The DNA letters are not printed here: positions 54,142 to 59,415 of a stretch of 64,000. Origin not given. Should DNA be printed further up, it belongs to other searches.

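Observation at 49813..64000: Three tandem giant paralogs combining a CBM array, an SGNH-like domain and a C-terminal metallophosphoesterase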

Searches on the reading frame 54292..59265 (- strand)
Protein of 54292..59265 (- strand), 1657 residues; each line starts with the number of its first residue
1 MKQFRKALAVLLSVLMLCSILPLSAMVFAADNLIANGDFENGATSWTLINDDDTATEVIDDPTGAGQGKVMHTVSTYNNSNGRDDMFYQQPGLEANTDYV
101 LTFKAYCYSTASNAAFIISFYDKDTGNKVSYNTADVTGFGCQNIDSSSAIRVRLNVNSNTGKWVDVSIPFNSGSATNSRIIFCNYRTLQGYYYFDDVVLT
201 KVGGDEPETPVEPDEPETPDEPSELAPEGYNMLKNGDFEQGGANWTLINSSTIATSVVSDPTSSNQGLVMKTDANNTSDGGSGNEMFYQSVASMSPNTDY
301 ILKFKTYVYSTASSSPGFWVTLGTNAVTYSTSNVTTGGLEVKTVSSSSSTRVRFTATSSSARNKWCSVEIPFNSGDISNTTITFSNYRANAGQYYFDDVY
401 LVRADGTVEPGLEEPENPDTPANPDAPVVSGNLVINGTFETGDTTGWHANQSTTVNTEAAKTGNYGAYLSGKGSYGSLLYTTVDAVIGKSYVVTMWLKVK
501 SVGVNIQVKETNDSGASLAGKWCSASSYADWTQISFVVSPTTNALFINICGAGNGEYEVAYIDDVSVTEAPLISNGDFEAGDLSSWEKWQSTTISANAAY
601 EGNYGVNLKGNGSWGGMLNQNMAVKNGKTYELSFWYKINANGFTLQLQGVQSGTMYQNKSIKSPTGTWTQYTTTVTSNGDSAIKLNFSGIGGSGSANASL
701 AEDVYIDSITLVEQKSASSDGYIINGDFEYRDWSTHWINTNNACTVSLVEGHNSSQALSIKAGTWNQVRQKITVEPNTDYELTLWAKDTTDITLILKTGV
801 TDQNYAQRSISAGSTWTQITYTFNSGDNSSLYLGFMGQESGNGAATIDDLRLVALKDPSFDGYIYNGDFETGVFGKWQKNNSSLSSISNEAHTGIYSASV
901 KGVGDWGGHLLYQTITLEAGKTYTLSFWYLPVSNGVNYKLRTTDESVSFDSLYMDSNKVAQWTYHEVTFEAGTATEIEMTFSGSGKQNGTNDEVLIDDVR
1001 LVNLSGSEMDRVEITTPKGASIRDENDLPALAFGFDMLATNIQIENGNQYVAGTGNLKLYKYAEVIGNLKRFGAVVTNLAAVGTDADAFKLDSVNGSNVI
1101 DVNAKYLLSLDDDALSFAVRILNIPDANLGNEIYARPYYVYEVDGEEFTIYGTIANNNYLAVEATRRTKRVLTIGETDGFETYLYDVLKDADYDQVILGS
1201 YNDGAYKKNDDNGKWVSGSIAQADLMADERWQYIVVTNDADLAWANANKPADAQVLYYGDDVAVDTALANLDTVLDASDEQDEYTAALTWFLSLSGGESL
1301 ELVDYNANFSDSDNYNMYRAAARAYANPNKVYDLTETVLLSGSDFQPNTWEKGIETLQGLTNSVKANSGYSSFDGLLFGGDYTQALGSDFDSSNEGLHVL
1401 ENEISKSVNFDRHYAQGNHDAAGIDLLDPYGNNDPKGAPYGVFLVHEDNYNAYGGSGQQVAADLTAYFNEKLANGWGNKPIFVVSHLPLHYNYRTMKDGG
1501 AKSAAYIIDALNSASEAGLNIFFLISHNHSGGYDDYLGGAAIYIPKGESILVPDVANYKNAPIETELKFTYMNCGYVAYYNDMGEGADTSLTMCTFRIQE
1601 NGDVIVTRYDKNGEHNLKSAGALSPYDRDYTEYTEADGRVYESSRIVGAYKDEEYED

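Call 4: search_protein_families(library=pfam, proteins=[window:54292-59265:-], max_evalue=0.01)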
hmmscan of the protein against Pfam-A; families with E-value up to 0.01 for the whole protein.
window:54292-59265:- (1657 aa): 4 families
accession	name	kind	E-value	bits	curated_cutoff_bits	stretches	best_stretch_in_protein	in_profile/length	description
PF02018.23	CBM_4_9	-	1.6e-51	174.7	25.9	4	571-687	2-129/136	Carbohydrate binding domain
PF00629.30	MAM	-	1e-14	55.1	26.4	1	876-1001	20-152/158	MAM domain, meprin/A5/mu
PF22637.2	CBM_4_9_1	-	1.4e-05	25.9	27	1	729-851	20-147/148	BppA domain 1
PF04862.18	DUF642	-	0.0001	22.5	27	0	912-1000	69-155/157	Protein of unknown function (DUF642)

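Call 9: search_protein_families(library=ncbifam, proteins=[window:54292-59265:-], max_evalue=0.1)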
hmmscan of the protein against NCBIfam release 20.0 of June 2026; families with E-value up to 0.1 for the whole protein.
window:54292-59265:- (1657 aa): 1 family
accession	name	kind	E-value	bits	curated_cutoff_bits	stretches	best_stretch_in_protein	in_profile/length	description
NF033675.1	NTTRR-F1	subfamily_domain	2e-30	106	70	3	432-505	4-75/155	NTTRR-F1 domain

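Call 65: find_encoding_contigs(protein=window:54295-59265:-, flank=10000, max_places=3)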
Protein window:54295-59265:- (1657 aa): no gene with exactly this product is on record in the collection.
